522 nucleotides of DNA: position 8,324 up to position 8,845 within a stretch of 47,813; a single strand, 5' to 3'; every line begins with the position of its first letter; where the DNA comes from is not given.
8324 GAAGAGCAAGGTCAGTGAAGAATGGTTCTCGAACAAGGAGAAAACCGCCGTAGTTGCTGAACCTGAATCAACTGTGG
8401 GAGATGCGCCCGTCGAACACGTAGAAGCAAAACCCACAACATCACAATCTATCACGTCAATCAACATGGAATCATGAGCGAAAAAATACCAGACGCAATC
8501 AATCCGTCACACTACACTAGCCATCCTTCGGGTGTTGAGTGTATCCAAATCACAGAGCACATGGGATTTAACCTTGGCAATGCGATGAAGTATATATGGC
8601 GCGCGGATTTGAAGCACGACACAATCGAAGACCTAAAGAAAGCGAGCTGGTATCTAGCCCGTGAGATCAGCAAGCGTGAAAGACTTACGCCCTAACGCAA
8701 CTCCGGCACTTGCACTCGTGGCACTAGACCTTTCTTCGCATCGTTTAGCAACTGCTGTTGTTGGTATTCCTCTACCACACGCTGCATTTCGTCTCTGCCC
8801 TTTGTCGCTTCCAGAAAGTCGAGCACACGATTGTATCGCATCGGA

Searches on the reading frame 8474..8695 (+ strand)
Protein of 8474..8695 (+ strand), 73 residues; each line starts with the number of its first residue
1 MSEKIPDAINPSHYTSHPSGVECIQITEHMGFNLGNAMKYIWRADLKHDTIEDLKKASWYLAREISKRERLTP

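Call 76: search_protein_families(library=pfam, max_evalue=0.01, proteins=[window:8474-8695:+])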
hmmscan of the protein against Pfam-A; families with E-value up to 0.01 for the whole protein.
window:8474-8695:+ (73 aa): 1 family
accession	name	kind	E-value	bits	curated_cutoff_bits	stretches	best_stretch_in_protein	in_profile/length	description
PF11753.13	DUF3310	-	1.5e-14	54.2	24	1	10-61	3-59/60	Protein of unknwon function (DUF3310)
